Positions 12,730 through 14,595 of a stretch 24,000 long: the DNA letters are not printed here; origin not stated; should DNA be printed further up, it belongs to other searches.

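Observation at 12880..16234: Complete tal-pyp-pcl photoactive yellow protein cassette in a betaproteobacterial context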

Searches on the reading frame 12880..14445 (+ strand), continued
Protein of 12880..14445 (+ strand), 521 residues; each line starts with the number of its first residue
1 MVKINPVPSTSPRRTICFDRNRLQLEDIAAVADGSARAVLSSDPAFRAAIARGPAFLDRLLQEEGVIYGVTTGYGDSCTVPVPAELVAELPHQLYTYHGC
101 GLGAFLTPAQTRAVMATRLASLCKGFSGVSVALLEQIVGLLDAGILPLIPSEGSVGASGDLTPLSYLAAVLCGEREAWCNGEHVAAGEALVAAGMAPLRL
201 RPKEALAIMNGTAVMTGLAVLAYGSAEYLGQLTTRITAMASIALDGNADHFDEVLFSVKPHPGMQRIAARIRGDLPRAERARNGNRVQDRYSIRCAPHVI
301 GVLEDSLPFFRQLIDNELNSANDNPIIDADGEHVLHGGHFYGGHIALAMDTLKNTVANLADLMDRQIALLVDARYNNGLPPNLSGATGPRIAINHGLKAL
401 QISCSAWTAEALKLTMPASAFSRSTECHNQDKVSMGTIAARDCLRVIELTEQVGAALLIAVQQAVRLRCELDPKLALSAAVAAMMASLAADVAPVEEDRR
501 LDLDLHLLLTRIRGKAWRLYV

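Call 29: find_encoding_contigs(protein=P0224, flank=10000, max_places=2)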
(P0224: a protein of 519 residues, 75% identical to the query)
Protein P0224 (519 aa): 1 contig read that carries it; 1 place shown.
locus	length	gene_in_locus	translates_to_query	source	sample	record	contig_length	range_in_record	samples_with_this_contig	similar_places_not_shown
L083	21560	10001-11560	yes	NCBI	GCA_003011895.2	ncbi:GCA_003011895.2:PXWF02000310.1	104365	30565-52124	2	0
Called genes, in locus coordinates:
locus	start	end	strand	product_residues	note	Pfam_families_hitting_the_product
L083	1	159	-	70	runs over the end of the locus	PF11943:DUF3460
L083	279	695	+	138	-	-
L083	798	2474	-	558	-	PF00890:FAD_binding_2 (faint), PF01266:DAO (faint), PF07992:Pyr_redox_2 (weak), PF13450:NAD_binding_8 (weak), PF21162:ETFQO_UQ-bd, PF05187:Fer4_ETF_QO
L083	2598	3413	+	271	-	PF00106:adh_short, PF08659:KR, PF13561:adh_short_C2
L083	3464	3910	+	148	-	PF13279:4HBT_2, PF20791:Acyl-ACP_TE_C (faint), PF03061:4HBT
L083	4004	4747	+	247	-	PF13723:Ketoacyl-synt_2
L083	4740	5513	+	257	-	PF01553:Acyltransferase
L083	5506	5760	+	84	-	PF00550:PP-binding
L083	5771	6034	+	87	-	PF00550:PP-binding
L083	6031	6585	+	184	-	-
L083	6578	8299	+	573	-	PF00501:AMP-binding, PF13193:AMP-binding_C (faint), PF22818:ApeI-like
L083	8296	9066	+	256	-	PF00535:Glycos_transf_2, PF13641:Glyco_tranf_2_3 (weak)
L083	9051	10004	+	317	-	PF03279:Lip_A_acyltrans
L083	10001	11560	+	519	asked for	PF00221:Lyase_aromatic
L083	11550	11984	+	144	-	PF13279:4HBT_2, PF03061:4HBT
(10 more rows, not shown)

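Call 31: find_encoding_contigs(protein=P0121, flank=10000, max_places=2)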
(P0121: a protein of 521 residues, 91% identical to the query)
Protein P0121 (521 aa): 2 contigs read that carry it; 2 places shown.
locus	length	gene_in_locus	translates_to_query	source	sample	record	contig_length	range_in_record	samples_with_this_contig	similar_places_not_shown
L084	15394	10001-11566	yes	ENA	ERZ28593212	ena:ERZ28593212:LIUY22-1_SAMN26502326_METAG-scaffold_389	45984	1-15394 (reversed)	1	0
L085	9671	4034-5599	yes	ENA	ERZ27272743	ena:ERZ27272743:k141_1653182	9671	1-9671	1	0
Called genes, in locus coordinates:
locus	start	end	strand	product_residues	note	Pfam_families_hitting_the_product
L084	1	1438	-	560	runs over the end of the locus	PF04235:DUF418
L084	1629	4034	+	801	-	PF01804:Penicil_amidase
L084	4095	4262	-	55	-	PF00471:Ribosomal_L33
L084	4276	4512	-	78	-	PF00830:Ribosomal_L28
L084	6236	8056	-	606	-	PF00990:GGDEF, PF00563:EAL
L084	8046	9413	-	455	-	PF00989:PAS, PF08448:PAS_4 (weak), PF13426:PAS_9, PF00990:GGDEF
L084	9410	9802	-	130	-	-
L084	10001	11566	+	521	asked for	PF00221:Lyase_aromatic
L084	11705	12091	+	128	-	PF00989:PAS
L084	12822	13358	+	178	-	-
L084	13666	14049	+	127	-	-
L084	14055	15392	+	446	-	?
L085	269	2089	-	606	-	PF00990:GGDEF, PF00563:EAL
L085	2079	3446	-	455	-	PF00989:PAS, PF08448:PAS_4 (weak), PF13426:PAS_9, PF00990:GGDEF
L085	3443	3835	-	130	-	-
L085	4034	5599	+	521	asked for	PF00221:Lyase_aromatic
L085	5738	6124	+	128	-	PF00989:PAS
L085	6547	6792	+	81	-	-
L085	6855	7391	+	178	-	-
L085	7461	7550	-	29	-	-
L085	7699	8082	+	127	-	-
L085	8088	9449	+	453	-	PF13426:PAS_9 (faint), PF00989:PAS (weak), PF00990:GGDEF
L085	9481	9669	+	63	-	?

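Call 32: find_encoding_contigs(protein=P0125, flank=8000, max_places=1)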
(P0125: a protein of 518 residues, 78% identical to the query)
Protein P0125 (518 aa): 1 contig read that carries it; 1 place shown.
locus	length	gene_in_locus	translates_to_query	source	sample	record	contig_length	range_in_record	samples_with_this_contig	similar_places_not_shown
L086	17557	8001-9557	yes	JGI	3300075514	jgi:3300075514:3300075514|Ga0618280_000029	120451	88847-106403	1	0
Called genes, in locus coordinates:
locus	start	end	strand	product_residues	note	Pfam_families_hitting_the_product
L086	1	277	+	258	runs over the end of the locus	PF00106:adh_short, PF08659:KR, PF13561:adh_short_C2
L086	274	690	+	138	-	PF20791:Acyl-ACP_TE_C (faint), PF13279:4HBT_2, PF03061:4HBT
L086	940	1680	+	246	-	PF13723:Ketoacyl-synt_2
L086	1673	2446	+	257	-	PF01553:Acyltransferase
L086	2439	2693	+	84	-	PF00550:PP-binding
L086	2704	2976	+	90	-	PF00550:PP-binding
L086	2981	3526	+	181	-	-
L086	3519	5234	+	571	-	PF00501:AMP-binding, PF13193:AMP-binding_C (weak), PF22818:ApeI-like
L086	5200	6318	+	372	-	PF21212:Dimerisation2-like_dom, PF13649:Methyltransf_25 (faint), PF13489:Methyltransf_23, PF00891:Methyltransf_2, PF08242:Methyltransf_12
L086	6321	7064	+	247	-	PF00535:Glycos_transf_2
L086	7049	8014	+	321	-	PF03279:Lip_A_acyltrans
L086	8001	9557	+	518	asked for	PF00221:Lyase_aromatic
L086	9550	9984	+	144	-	PF13279:4HBT_2, PF03061:4HBT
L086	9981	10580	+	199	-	PF19574:LolA_3 (weak), PF03548:LolA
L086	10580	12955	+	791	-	-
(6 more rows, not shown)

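Call 79: search_protein_families(library=ncbifam, proteins=[L084:8046-9413:-, L084:6236-8056:-], max_evalue=1e-20)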
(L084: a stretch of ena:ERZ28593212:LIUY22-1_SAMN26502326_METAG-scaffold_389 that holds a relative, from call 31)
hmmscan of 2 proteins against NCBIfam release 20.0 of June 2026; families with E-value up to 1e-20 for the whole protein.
L084:8046-9413:- (455 aa): 16 families
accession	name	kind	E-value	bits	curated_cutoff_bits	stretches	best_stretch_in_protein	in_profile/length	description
TIGR00254.1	GGDEF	domain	1.2e-46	158.5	37.4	1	275-435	4-165/168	diguanylate cyclase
NF038266.1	diguan_SiaD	equivalog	2.2e-45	155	290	1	266-434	84-252/252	biofilm regulation diguanylate cyclase SiaD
NF007380.0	PRK09894.1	equivalog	9.3e-42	143.4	256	1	276-435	129-285/296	diguanylate cyclase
NF007135.0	PRK09581.1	equivalog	5.2e-41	140.9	474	1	274-434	290-452/457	PleD family two-component system response regulator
NF007298.0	PRK09776.1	equivalog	4.6e-40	137.4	1135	1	115-439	531-847/1111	diguanylate cyclase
NF007423.1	PRK09966.1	equivalog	2.7e-37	128.6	325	1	277-427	240-390/390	diguanylate cyclase DgcN/YfiN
NF011955.1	PRK15426.1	equivalog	7.1e-37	126.8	408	1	259-434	381-558/564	cellulose biosynthesis regulator diguanylate cyclase DgcQ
NF041606.1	dguan_cyc_DgcA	equivalog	3.5e-35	121.6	370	1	276-434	178-336/340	diguanylate cyclase DgcA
NF045675.1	PhdiestaseDibA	equivalog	3.5e-33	114.8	980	1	106-437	48-364/623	phosphodiesterase DibA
NF047654.1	DiguCycDgcRLepto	equivalog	2.1e-30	105.7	500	1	272-434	129-293/295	diguanylate cyclase DgcR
NF051473.1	DigCycDgcsShew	equivalog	6.8e-28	97.9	400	1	274-433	134-287/291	diguanylate cyclase DgcS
NF007474.0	PRK10060.1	equivalog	1e-26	93.4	782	1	145-437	116-395/663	cyclic di-GMP phosphodiesterase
NF007599.0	PRK10245.1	equivalog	2.6e-26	92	402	1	278-435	212-368/371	diguanylate cyclase AdrA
NF053781.1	cdiGMPphdstlr2612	equivalog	6.2e-24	83.8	1600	1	114-433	690-998/1268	Tlr1612 family c-di-GMP phosphodiesterase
NF047872.1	GGDEF_GdpS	equivalog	1.5e-23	83.6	400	1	274-434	185-347/355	GGDEF domain-containing protein GdpS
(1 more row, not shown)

L084:6236-8056:- (606 aa): 16 families
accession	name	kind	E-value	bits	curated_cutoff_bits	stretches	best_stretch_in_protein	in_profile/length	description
NF045675.1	PhdiestaseDibA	equivalog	2.5e-108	363.1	980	1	112-575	181-622/623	phosphodiesterase DibA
NF053781.1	cdiGMPphdstlr2612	equivalog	2.9e-107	359.8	1600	1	134-578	835-1265/1268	Tlr1612 family c-di-GMP phosphodiesterase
NF052458.1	PhdiestGepA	equivalog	2.3e-99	333.7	1200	1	115-571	401-834/840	phosphodiesterase GepA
NF007474.0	PRK10060.1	equivalog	5.6e-99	332.1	782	1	123-583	222-659/663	cyclic di-GMP phosphodiesterase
NF008467.0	PRK11359.1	equivalog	3.4e-95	319.7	857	1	121-583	355-797/800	oxygen-sensing cyclic-di-GMP phosphodiesterase DosP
NF008807.1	PRK11829.1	equivalog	3.3e-60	204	733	1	144-573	247-657/670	biofilm formation regulator HmsP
NF007298.0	PRK09776.1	equivalog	1.2e-49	169.1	1135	1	130-570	675-1098/1111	diguanylate cyclase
NF007839.0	PRK10551.1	equivalog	7.7e-48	163.3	461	1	328-579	266-511/518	cyclic di-GMP phosphodiesterase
NF052596.1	RR_EAL_PvrR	equivalog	3.7e-41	141.1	580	1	327-579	144-390/398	response regulator cyclic di-GMP phosphodiesterase PvrR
NF045673.1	c-di-GMPRcptLapD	equivalog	4.2e-39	134.4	1020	1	119-569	216-645/647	cyclic di-GMP receptor LapD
NF007423.1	PRK09966.1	equivalog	9e-37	126.9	325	1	104-302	208-390/390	diguanylate cyclase DgcN/YfiN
NF008281.1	PRK11059.1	equivalog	2e-24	85.9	663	1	121-568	203-629/633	RNase E specificity factor CsrD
TIGR00254.1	GGDEF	domain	3e-24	85.6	37.4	1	136-310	2-165/168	diguanylate cyclase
NF038266.1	diguan_SiaD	equivalog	1.3e-23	83.7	290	1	125-307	80-250/252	biofilm regulation diguanylate cyclase SiaD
NF007135.0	PRK09581.1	equivalog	4.8e-22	78.4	474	1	128-310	278-453/457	PleD family two-component system response regulator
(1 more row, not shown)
